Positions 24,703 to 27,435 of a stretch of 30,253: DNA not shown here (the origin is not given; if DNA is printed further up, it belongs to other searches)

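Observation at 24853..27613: HEAT-like repeat domain fused to an archaeal-type membrane-inserted LonB AAA+ module with no protease domain; 3' end overlaps the convergent cupin gene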

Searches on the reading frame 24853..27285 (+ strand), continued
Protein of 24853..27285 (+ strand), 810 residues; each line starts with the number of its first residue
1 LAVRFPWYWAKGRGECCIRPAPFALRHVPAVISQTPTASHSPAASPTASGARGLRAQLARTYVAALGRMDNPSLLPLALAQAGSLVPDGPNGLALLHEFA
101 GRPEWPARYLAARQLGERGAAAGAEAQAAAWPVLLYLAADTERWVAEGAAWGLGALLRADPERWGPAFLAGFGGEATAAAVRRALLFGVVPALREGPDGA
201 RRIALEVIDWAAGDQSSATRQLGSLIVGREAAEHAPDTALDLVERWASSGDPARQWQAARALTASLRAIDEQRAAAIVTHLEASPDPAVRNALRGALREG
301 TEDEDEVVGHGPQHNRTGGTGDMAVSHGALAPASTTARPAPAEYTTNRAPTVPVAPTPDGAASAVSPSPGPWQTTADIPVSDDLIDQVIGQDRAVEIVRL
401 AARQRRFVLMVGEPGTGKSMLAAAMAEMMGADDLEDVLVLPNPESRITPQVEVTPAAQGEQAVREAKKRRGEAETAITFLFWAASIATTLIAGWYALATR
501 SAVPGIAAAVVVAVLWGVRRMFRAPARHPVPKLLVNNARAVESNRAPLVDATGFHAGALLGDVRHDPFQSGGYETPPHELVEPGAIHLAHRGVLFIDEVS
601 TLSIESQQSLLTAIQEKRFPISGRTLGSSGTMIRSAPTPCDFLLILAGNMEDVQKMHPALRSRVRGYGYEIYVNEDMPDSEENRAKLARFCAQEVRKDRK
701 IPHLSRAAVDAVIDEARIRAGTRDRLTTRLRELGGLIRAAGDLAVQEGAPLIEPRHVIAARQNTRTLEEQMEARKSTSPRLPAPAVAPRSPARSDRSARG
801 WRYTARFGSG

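Call 40: find_homologous_proteins(query=L045:5431-7755:+, max_evalue=1e-10)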
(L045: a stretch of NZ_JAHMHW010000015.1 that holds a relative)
Query L045:5431-7755:+ (774 aa): 7946 proteins with E <= 1e-10 among 8000 candidates; the best 120 are listed.
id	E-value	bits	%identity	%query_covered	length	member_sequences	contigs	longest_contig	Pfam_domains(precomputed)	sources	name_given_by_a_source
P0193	0.0e+0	1733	100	99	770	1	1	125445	PF20030.6,PF13654.13,PF00158.33,PF20436.5,PF00493.30,PF00004.36,PF07728.21,PF01078.28,PF13646.13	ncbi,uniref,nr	ncbi:AAA family ATPase [Paenibacillus sp. N4]|uniref:ATP-binding protein n=1 Tax=Paenibacillus vietn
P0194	0.0e+0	1332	77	99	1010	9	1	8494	PF00881.30,PF20030.6,PF00158.33,PF20436.5,PF00493.30,PF00004.36,PF07728.21,PF01078.28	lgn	-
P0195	0.0e+0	1314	79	95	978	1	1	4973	PF00881.30,PF20030.6,PF00158.33,PF00493.30,PF00004.36,PF07728.21,PF01078.28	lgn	-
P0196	0.0e+0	1311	76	99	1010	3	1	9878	PF00881.30,PF00158.33,PF20436.5,PF00493.30,PF00004.36,PF07728.21,PF01078.28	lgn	-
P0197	9.3e-277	938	57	98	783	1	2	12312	PF00158.33,PF20436.5,PF05362.20,PF00493.30,PF00004.36,PF13401.13,PF07728.21,PF01078.28,PF13191.13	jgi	jgi:Lon-like ATP-dependent protease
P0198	1.1e-261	888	55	98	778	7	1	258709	PF00158.33,PF20436.5,PF00493.30,PF00004.36,PF13401.13,PF07728.21,PF01078.28,PF13191.13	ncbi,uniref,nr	ncbi:ATP-dependent protease LonB [Paenibacillus naphthalenovorans]|uniref:ATP-dependent protease Lon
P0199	2.8e-255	867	53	98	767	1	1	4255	PF20030.6,PF00158.33,PF20436.5,PF13245.13,PF00493.30,PF00004.36,PF13401.13,PF07728.21,PF01078.28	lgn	-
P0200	7.6e-255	866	52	98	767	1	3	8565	PF20030.6,PF13654.13,PF00158.33,PF20436.5,PF05362.20,PF00493.30,PF00004.36,PF13401.13,PF07728.21,PF01078.28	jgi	jgi:Lon-like ATP-dependent protease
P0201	2.3e-254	864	53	98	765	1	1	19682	PF00158.33,PF20436.5,PF05362.20,PF00493.30,PF00004.36,PF13401.13,PF07728.21,PF01078.28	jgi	jgi:Lon-like ATP-dependent protease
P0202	3.7e-254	863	54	99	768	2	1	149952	PF20030.6,PF13654.13,PF00158.33,PF20436.5,PF05362.20,PF00493.30,PF00004.36,PF13401.13,PF07728.21,PF01078.28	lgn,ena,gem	-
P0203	1.2e-252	858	53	98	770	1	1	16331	PF20030.6,PF00158.33,PF20436.5,PF00493.30,PF00004.36,PF13401.13,PF07728.21,PF01078.28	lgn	-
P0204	2.0e-251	854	52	98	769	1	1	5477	PF20030.6,PF00158.33,PF20436.5,PF00493.30,PF00004.36,PF13401.13,PF07728.21,PF01078.28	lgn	-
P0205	2.0e-247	841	52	97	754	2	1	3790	PF20030.6,PF13654.13,PF00158.33,PF20436.5,PF13245.13,PF00493.30,PF00004.36,PF13401.13,PF07728.21,PF01078.28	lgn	-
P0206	7.5e-244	829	52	97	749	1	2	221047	PF00158.33,PF20436.5,PF13245.13,PF05362.20,PF00493.30,PF00004.36,PF07728.21,PF01078.28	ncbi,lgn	-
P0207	1.4e-243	828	52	97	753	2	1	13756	PF20030.6,PF00158.33,PF20436.5,PF13245.13,PF00493.30,PF00004.36,PF13401.13,PF07728.21,PF01078.28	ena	-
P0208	3.3e-243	827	53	98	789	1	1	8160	PF00158.33,PF20436.5,PF05362.20,PF00493.30,PF00004.36,PF13401.13,PF07728.21,PF01078.28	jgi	jgi:Lon-like ATP-dependent protease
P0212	1.7e-216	739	47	98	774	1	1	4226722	PF13654.13,PF00158.33,PF20436.5,PF00493.30,PF00004.36,PF13401.13,PF07728.21,PF01078.28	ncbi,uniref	ncbi:ATP-dependent protease LonB [Chengkuizengella sp. SCS-71B]|uniref:ATP-dependent protease LonB n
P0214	3.7e-212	725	56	75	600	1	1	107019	PF20030.6,PF13654.13,PF00158.33,PF20436.5,PF00493.30,PF00004.36,PF13401.13,PF14532.13,PF07728.21,PF01078.28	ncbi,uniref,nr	ncbi:ATP-dependent protease LonB [Brevibacillus gelatini]|uniref:ATP-dependent protease LonB n=1 Tax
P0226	2.0e-149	517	45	75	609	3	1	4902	PF00158.33,PF20436.5,PF05362.20,PF00493.30,PF00004.36,PF07728.21,PF01078.28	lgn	-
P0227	2.3e-142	494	46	74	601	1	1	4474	PF00158.33,PF20436.5,PF05362.20,PF00493.30,PF00004.36,PF13401.13,PF07728.21,PF01078.28,PF13191.13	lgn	-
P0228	4.5e-142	493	44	75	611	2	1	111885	PF00158.33,PF20436.5,PF05362.20,PF00493.30,PF00004.36,PF13401.13,PF14532.13,PF07728.21,PF01078.28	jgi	-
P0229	9.2e-141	489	44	75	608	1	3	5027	PF13654.13,PF00158.33,PF05362.20,PF00493.30,PF00004.36,PF07728.21,PF01078.28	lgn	-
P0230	9.9e-140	485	45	75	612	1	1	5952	PF13654.13,PF00158.33,PF05362.20,PF00493.30,PF00004.36,PF13401.13,PF07728.21,PF01078.28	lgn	-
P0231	1.0e-139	485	43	75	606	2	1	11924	PF00158.33,PF20436.5,PF05362.20,PF00493.30,PF00004.36,PF13401.13,PF07728.21,PF01078.28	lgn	-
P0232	4.8e-139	483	43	76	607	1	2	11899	PF13654.13,PF00158.33,PF05362.20,PF00493.30,PF00004.36,PF13401.13,PF07728.21,PF01078.28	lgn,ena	-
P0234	3.8e-137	477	43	75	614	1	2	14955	PF13654.13,PF00158.33,PF05362.20,PF00493.30,PF00004.36,PF13401.13,PF14532.13,PF07728.21,PF01078.28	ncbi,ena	-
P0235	4.6e-137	476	43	74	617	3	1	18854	PF13654.13,PF00158.33,PF20436.5,PF05362.20,PF07728.21,PF01078.28,PF13541.13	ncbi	-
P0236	1.3e-136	475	44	74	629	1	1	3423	PF20030.6,PF13654.13,PF20436.5,PF00493.30,PF00004.36,PF13401.13,PF05496.19,PF14532.13,PF07728.21,PF13541.13,PF00158.33,PF05362.20,PF01078.28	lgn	-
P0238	1.4e-136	475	43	75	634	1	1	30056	PF20030.6,PF13654.13,PF20436.5,PF00493.30,PF00004.36,PF13401.13,PF05496.19,PF07728.21,PF13541.13,PF00158.33,PF05362.20,PF01078.28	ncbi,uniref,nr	ncbi:ATP-dependent protease LonB [Thermococcus sp.]|uniref:ATP-dependent protease LonB n=1 Tax=Therm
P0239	1.4e-136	475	43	75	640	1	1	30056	PF20030.6,PF13654.13,PF20436.5,PF00493.30,PF00004.36,PF13401.13,PF05496.19,PF07728.21,PF13541.13,PF00158.33,PF05362.20,PF01078.28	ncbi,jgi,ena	-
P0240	1.5e-136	475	44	74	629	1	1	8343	PF13654.13,PF20436.5,PF13245.13,PF00493.30,PF00004.36,PF05496.19,PF14532.13,PF07728.21,PF13541.13,PF00158.33,PF05362.20,PF01078.28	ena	-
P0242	1.5e-136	475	44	74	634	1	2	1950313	PF20030.6,PF13654.13,PF20436.5,PF00493.30,PF00004.36,PF13401.13,PF05496.19,PF07728.21,PF13541.13,PF00158.33,PF05362.20,PF01078.28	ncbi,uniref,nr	ncbi:putative ATP-dependent protease Lon [Thermococcus cleftensis]|uniref:Archaeal Lon protease n=1 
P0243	1.8e-136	474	44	74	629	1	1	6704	PF13654.13,PF20436.5,PF13245.13,PF00493.30,PF00004.36,PF05496.19,PF14532.13,PF07728.21,PF13541.13,PF00158.33,PF05362.20,PF01078.28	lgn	-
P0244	2.1e-136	474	44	74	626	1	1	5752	PF13654.13,PF20436.5,PF13245.13,PF00493.30,PF00004.36,PF05496.19,PF14532.13,PF07728.21,PF13541.13,PF00158.33,PF05362.20,PF01078.28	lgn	-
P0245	2.4e-136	474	44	74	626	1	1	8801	PF13654.13,PF20436.5,PF13245.13,PF00493.30,PF00004.36,PF05496.19,PF14532.13,PF07728.21,PF13541.13,PF00158.33,PF05362.20,PF01078.28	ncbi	-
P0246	4.0e-136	473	44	73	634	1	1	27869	PF20030.6,PF13654.13,PF20436.5,PF00493.30,PF00004.36,PF13401.13,PF05496.19,PF07728.21,PF13541.13,PF00158.33,PF05362.20,PF01078.28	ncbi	ncbi:ATP-dependent protease LonB [Thermococcus sp.]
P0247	4.0e-136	473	44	73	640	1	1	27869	PF20030.6,PF13654.13,PF20436.5,PF00493.30,PF00004.36,PF13401.13,PF05496.19,PF07728.21,PF13541.13,PF00158.33,PF05362.20,PF01078.28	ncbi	-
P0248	1.1e-135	472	43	75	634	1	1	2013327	PF20030.6,PF13654.13,PF20436.5,PF00493.30,PF00004.36,PF13401.13,PF05496.19,PF07728.21,PF13541.13,PF00158.33,PF05362.20,PF01078.28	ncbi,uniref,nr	ncbi:ATP-dependent protease LonB [Thermococcus nautili]|uniref:ATP-dependent protease LonB n=1 Tax=T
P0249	1.1e-135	472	43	75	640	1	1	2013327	PF20030.6,PF13654.13,PF20436.5,PF00493.30,PF00004.36,PF13401.13,PF05496.19,PF07728.21,PF13541.13,PF00158.33,PF05362.20,PF01078.28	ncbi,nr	ncbi:Archaeal Lon protease [Thermococcus nautili]|nr:Archaeal Lon protease [Thermococcus nautili]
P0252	1.4e-135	471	43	75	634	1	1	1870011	PF20030.6,PF13654.13,PF20436.5,PF00493.30,PF00004.36,PF13401.13,PF05496.19,PF07728.21,PF13541.13,PF00158.33,PF05362.20,PF01078.28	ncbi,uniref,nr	ncbi:ATP-dependent protease LonB [Thermococcus sp. 21S9]|uniref:ATP-dependent protease LonB n=1 Tax=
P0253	1.6e-135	471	43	75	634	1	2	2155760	PF20030.6,PF13654.13,PF20436.5,PF00493.30,PF00004.36,PF13401.13,PF05496.19,PF07728.21,PF13541.13,PF00158.33,PF05362.20,PF01078.28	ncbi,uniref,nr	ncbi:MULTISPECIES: ATP-dependent protease LonB [Thermococcus]|uniref:ATP-dependent protease LonB n=1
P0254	1.6e-135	471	43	75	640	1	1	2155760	PF20030.6,PF13654.13,PF20436.5,PF00493.30,PF00004.36,PF13401.13,PF05496.19,PF07728.21,PF13541.13,PF00158.33,PF05362.20,PF01078.28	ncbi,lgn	-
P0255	1.7e-135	471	43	75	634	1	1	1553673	PF20030.6,PF13654.13,PF20436.5,PF00493.30,PF00004.36,PF13401.13,PF05496.19,PF07728.21,PF13541.13,PF00158.33,PF05362.20,PF01078.28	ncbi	ncbi:ATP-dependent protease LonB [Thermococcus prieurii]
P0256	1.7e-135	471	43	75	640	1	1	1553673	PF20030.6,PF13654.13,PF20436.5,PF00493.30,PF00004.36,PF13401.13,PF05496.19,PF07728.21,PF13541.13,PF00158.33,PF05362.20,PF01078.28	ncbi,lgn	ncbi:ATP-dependent protease LonB [Thermococcus prieurii]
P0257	2.0e-135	471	44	74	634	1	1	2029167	PF20030.6,PF13654.13,PF20436.5,PF00493.30,PF00004.36,PF13401.13,PF05496.19,PF07728.21,PF13541.13,PF00158.33,PF05362.20,PF01078.28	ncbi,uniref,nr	ncbi:ATP-dependent protease LonB [Thermococcus siculi]|uniref:Archaeal Lon protease n=1 Tax=Thermoco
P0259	2.1e-135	471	43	75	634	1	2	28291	PF20030.6,PF13654.13,PF20436.5,PF00493.30,PF00004.36,PF13401.13,PF05496.19,PF07728.21,PF13541.13,PF00158.33,PF05362.20,PF01078.28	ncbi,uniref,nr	ncbi:ATP-dependent protease LonB [Thermococcus sp.]|uniref:ATP-dependent protease LonB n=1 Tax=Therm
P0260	2.2e-135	471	43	75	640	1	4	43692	PF20030.6,PF13654.13,PF20436.5,PF00493.30,PF00004.36,PF13401.13,PF05496.19,PF07728.21,PF13541.13,PF00158.33,PF05362.20,PF01078.28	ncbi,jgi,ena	-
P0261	2.5e-135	471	43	76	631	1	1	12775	PF20030.6,PF13654.13,PF20436.5,PF00493.30,PF00004.36,PF13401.13,PF05496.19,PF07728.21,PF13541.13,PF00158.33,PF05362.20,PF01078.28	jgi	-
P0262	3.1e-135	470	44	74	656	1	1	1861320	PF20030.6,PF13654.13,PF20436.5,PF00493.30,PF00004.36,PF13401.13,PF05496.19,PF07728.21,PF13541.13,PF00158.33,PF05362.20,PF01078.28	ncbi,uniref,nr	ncbi:ATP-dependent protease Lon [Pyrococcus sp. NA2]|uniref:ATP-dependent protease LonB n=1 Tax=Pyro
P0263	3.2e-135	470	43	74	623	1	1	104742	PF13654.13,PF00158.33,PF20436.5,PF05362.20,PF00493.30,PF00004.36,PF07728.21,PF01078.28,PF13541.13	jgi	jgi:Lon-like ATP-dependent protease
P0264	4.2e-135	470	43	75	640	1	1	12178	PF20030.6,PF13654.13,PF20436.5,PF00493.30,PF00004.36,PF13401.13,PF05496.19,PF07728.21,PF13541.13,PF00158.33,PF05362.20,PF01078.28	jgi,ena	-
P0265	5.6e-135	469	43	75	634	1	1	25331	PF20030.6,PF13654.13,PF20436.5,PF00493.30,PF00004.36,PF13401.13,PF05496.19,PF07728.21,PF13541.13,PF00158.33,PF05362.20,PF01078.28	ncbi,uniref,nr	ncbi:ATP-dependent protease LonB [Thermococcus sp.]|uniref:ATP-dependent protease LonB n=1 Tax=Therm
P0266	5.6e-135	469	43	75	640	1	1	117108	PF20030.6,PF13654.13,PF20436.5,PF00493.30,PF00004.36,PF13401.13,PF05496.19,PF07728.21,PF13541.13,PF00158.33,PF05362.20,PF01078.28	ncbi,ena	-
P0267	6.4e-135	469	44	74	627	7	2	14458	PF20030.6,PF13654.13,PF20436.5,PF13245.13,PF00493.30,PF00004.36,PF13401.13,PF05496.19,PF14532.13,PF07728.21,PF13541.13,PF00158.33,PF05362.20,PF01078.28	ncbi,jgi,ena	-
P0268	8.2e-135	469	43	74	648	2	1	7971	PF20030.6,PF00158.33,PF20436.5,PF05362.20,PF00493.30,PF00004.36,PF13401.13,PF14532.13,PF07728.21,PF01078.28,PF13541.13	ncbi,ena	-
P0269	8.9e-135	469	44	74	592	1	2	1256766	PF13654.13,PF00158.33,PF05362.20,PF00493.30,PF00004.36,PF13401.13,PF14532.13,PF07728.21,PF01078.28,PF13191.13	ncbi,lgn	ncbi:ATP-dependent protease LonB [Paradesulfitobacterium aromaticivorans]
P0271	9.6e-135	469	43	75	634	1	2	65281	PF20030.6,PF13654.13,PF20436.5,PF00493.30,PF00004.36,PF13401.13,PF05496.19,PF07728.21,PF13541.13,PF00158.33,PF05362.20,PF01078.28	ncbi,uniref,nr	ncbi:ATP-dependent protease LonB [Thermococcus sp.]|uniref:ATP-dependent protease LonB n=1 Tax=Therm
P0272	9.6e-135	469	43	75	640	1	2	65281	PF20030.6,PF13654.13,PF20436.5,PF00493.30,PF00004.36,PF13401.13,PF05496.19,PF07728.21,PF13541.13,PF00158.33,PF05362.20,PF01078.28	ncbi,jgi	-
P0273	1.1e-134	468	43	75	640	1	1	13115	PF20030.6,PF13654.13,PF20436.5,PF00493.30,PF00004.36,PF13401.13,PF05496.19,PF07728.21,PF13541.13,PF00158.33,PF05362.20,PF01078.28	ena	-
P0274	1.3e-134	468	44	74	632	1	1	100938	PF20030.6,PF13654.13,PF20436.5,PF00493.30,PF00004.36,PF13401.13,PF05496.19,PF14532.13,PF07728.21,PF13541.13,PF00158.33,PF05362.20,PF01078.28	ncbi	-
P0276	1.6e-134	468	44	73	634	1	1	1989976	PF20030.6,PF13654.13,PF20436.5,PF00493.30,PF00004.36,PF13401.13,PF05496.19,PF07728.21,PF13541.13,PF00158.33,PF05362.20,PF01078.28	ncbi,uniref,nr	ncbi:ATP-dependent protease LonB [Thermococcus sp. 18S1]|uniref:ATP-dependent protease LonB n=1 Tax=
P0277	1.8e-134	468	44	72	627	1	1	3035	PF20030.6,PF13654.13,PF20436.5,PF00493.30,PF00004.36,PF13401.13,PF05496.19,PF07728.21,PF13541.13,PF00158.33,PF05362.20,PF01078.28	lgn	-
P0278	1.8e-134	468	43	74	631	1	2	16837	PF20030.6,PF13654.13,PF20436.5,PF06068.20,PF13245.13,PF00493.30,PF00004.36,PF13401.13,PF05496.19,PF07728.21,PF13541.13,PF00158.33,PF05362.20,PF01078.28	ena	-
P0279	1.8e-134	468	43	74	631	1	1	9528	PF20030.6,PF13654.13,PF20436.5,PF06068.20,PF13245.13,PF00493.30,PF00004.36,PF13401.13,PF05496.19,PF07728.21,PF13541.13,PF00158.33,PF05362.20,PF01078.28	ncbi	-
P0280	1.9e-134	468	43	73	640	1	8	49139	PF20030.6,PF13654.13,PF20436.5,PF00493.30,PF00004.36,PF13401.13,PF05496.19,PF07728.21,PF13541.13,PF00158.33,PF05362.20,PF01078.28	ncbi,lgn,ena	-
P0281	2.8e-134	467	44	73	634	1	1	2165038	PF20030.6,PF13654.13,PF20436.5,PF00493.30,PF00004.36,PF13401.13,PF05496.19,PF07728.21,PF13541.13,PF00158.33,PF05362.20,PF01078.28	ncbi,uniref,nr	ncbi:ATP-dependent protease LonB [Thermococcus aciditolerans]|uniref:Archaeal Lon protease n=1 Tax=T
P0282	2.9e-134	467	44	73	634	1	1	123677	PF20030.6,PF13654.13,PF20436.5,PF00493.30,PF00004.36,PF13401.13,PF05496.19,PF07728.21,PF13541.13,PF00158.33,PF05362.20,PF01078.28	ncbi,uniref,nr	ncbi:ATP-dependent protease Lon [Thermococcus celericrescens]|uniref:Archaeal Lon protease n=1 Tax=T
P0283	3.0e-134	467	44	73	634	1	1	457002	PF20030.6,PF13654.13,PF20436.5,PF00493.30,PF00004.36,PF13401.13,PF05496.19,PF07728.21,PF13541.13,PF00158.33,PF05362.20,PF01078.28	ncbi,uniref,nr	ncbi:ATP-dependent protease LonB [Thermococcus sp. JdF3]|uniref:ATP-dependent protease LonB n=1 Tax=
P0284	3.9e-134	467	43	74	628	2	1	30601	PF20030.6,PF00158.33,PF20436.5,PF05362.20,PF00493.30,PF00004.36,PF13401.13,PF14532.13,PF07728.21,PF01078.28,PF13541.13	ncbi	-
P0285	4.9e-134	466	43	74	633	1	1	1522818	PF20030.6,PF13654.13,PF20436.5,PF06068.20,PF00493.30,PF00004.36,PF13401.13,PF05496.19,PF07728.21,PF13541.13,PF00158.33,PF05362.20,PF01078.28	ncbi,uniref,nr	ncbi:ATP-dependent protease LonB [Thermococcus sp. P6]|uniref:ATP-dependent protease LonB n=1 Tax=Th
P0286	5.3e-134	466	44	72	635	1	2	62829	PF20030.6,PF13654.13,PF20436.5,PF00493.30,PF00004.36,PF13401.13,PF05496.19,PF07728.21,PF13541.13,PF00158.33,PF05362.20,PF01078.28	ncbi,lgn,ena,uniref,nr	ncbi:ATP-dependent protease LonB [Thermococcus sp.]|uniref:ATP-dependent protease LonB n=1 Tax=Therm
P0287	8.5e-134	465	43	74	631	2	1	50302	PF20030.6,PF13654.13,PF20436.5,PF13245.13,PF00493.30,PF00004.36,PF13401.13,PF05496.19,PF07728.21,PF13541.13,PF00158.33,PF05362.20,PF01078.28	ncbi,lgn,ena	-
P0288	1.2e-133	465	42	76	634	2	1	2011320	PF20030.6,PF13654.13,PF20436.5,PF00493.30,PF00004.36,PF13401.13,PF05496.19,PF07728.21,PF13541.13,PF00158.33,PF05362.20,PF01078.28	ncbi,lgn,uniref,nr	ncbi:ATP-dependent protease Lon [Thermococcus sp. 4557]|uniref:ATP-dependent protease LonB n=1 Tax=T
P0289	1.2e-133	465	43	73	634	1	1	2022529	PF20030.6,PF13654.13,PF20436.5,PF00493.30,PF00004.36,PF13401.13,PF05496.19,PF07728.21,PF13541.13,PF00158.33,PF05362.20,PF01078.28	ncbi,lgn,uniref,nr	ncbi:ATP-dependent protease LonB [Thermococcus camini]|uniref:Archaeal Lon protease n=1 Tax=Thermoco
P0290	1.3e-133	465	43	73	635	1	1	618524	PF20030.6,PF13654.13,PF20436.5,PF00493.30,PF00004.36,PF13401.13,PF05496.19,PF07728.21,PF13541.13,PF00158.33,PF05362.20,PF01078.28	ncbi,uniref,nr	ncbi:ATP-dependent protease LonB [Thermococcus sp. LS1]|uniref:ATP-dependent protease LonB n=1 Tax=T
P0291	1.5e-133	465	42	74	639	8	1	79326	PF20030.6,PF13654.13,PF20436.5,PF00493.30,PF00004.36,PF13401.13,PF05496.19,PF07728.21,PF13541.13,PF00158.33,PF05362.20,PF01078.28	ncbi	ncbi:ATP-dependent protease LonB [Thermococcus sp.]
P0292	1.6e-133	465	43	73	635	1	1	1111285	PF20030.6,PF13654.13,PF20436.5,PF00493.30,PF00004.36,PF13401.13,PF05496.19,PF07728.21,PF13541.13,PF00158.33,PF05362.20,PF01078.28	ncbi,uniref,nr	ncbi:ATP-dependent protease LonB [Thermococcus sp. GR6]|uniref:ATP-dependent protease LonB n=1 Tax=T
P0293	1.6e-133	465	44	72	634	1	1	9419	PF20030.6,PF13654.13,PF20436.5,PF06068.20,PF13245.13,PF00493.30,PF00004.36,PF13401.13,PF05496.19,PF07728.21,PF13541.13,PF00158.33,PF05362.20,PF01078.28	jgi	-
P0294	1.6e-133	465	43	73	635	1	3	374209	PF20030.6,PF13654.13,PF20436.5,PF00493.30,PF00004.36,PF13401.13,PF05496.19,PF07728.21,PF13541.13,PF00158.33,PF05362.20,PF01078.28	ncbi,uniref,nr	ncbi:ATP-dependent protease LonB [Thermococcus sp. GR7]|uniref:ATP-dependent protease LonB n=1 Tax=u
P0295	1.6e-133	465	44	72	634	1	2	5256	PF20030.6,PF13654.13,PF20436.5,PF06068.20,PF13245.13,PF00493.30,PF00004.36,PF13401.13,PF05496.19,PF07728.21,PF13541.13,PF00158.33,PF05362.20,PF01078.28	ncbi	-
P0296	1.9e-133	464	42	75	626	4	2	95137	PF20030.6,PF13654.13,PF20436.5,PF00493.30,PF00004.36,PF13401.13,PF05496.19,PF07728.21,PF13541.13,PF00158.33,PF07726.18,PF05362.20,PF01078.28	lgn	-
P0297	1.9e-133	464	42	77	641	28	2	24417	PF20030.6,PF13654.13,PF20436.5,PF00493.30,PF00004.36,PF13401.13,PF05496.19,PF07728.21,PF13541.13,PF00158.33,PF05362.20,PF01078.28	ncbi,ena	-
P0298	1.9e-133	464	43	74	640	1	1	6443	PF20030.6,PF13654.13,PF20436.5,PF00493.30,PF00004.36,PF13401.13,PF05496.19,PF07728.21,PF13541.13,PF00158.33,PF05362.20,PF01078.28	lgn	-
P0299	2.0e-133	464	43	73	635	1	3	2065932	PF20030.6,PF13654.13,PF20436.5,PF00493.30,PF00004.36,PF13401.13,PF05496.19,PF07728.21,PF13541.13,PF00158.33,PF05362.20,PF01078.28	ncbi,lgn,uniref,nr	ncbi:ATP-dependent protease LonB [Thermococcus thioreducens]|uniref:Archaeal Lon protease n=1 Tax=Th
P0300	2.5e-133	464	43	73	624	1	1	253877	PF20030.6,PF13654.13,PF20436.5,PF00493.30,PF00004.36,PF13401.13,PF05496.19,PF07728.21,PF13541.13,PF00158.33,PF05362.20,PF01078.28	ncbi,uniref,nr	ncbi:ATP-dependent protease Lon [Thermococcus thioreducens]|uniref:Archaeal Lon protease n=1 Tax=The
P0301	2.6e-133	464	43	74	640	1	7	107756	PF20030.6,PF13654.13,PF20436.5,PF00493.30,PF00004.36,PF13401.13,PF05496.19,PF07728.21,PF13541.13,PF00158.33,PF05362.20,PF01078.28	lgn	-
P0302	2.6e-133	464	43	74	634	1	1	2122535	PF20030.6,PF13654.13,PF20436.5,PF00493.30,PF00004.36,PF13401.13,PF05496.19,PF07728.21,PF13541.13,PF00158.33,PF05362.20,PF01078.28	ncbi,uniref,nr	ncbi:ATP-dependent protease Lon [Thermococcus eurythermalis]|uniref:Archaeal Lon protease n=1 Tax=Th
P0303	2.8e-133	464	44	71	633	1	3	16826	PF00158.33,PF20436.5,PF05362.20,PF00493.30,PF00004.36,PF13401.13,PF07728.21,PF01078.28,PF13541.13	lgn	-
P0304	3.3e-133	464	43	76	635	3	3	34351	PF20030.6,PF13654.13,PF20436.5,PF00493.30,PF00004.36,PF13401.13,PF05496.19,PF07728.21,PF13541.13,PF00158.33,PF05362.20,PF01078.28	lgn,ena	-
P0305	4.1e-133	463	44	72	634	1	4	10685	PF20030.6,PF13654.13,PF20436.5,PF06068.20,PF13245.13,PF00493.30,PF00004.36,PF13401.13,PF05496.19,PF07728.21,PF13541.13,PF00158.33,PF05362.20,PF01078.28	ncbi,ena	-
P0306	4.8e-133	463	43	73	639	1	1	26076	PF20030.6,PF13654.13,PF20436.5,PF00493.30,PF00004.36,PF13401.13,PF05496.19,PF07728.21,PF13541.13,PF00158.33,PF05362.20,PF01078.28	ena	-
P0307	5.3e-133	463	42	74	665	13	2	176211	PF20030.6,PF13654.13,PF20436.5,PF00493.30,PF00004.36,PF13401.13,PF05496.19,PF07728.21,PF13541.13,PF00158.33,PF05362.20,PF01078.28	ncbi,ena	-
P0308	6.9e-133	462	43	72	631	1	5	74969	PF20030.6,PF13654.13,PF20436.5,PF06068.20,PF13245.13,PF00493.30,PF00004.36,PF13401.13,PF07728.21,PF13541.13,PF00158.33,PF05362.20,PF01078.28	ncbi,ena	-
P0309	7.8e-133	462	43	72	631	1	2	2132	PF20030.6,PF20436.5,PF06068.20,PF13245.13,PF00493.30,PF00004.36,PF13401.13,PF07728.21,PF13541.13,PF00158.33,PF05362.20,PF01078.28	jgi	-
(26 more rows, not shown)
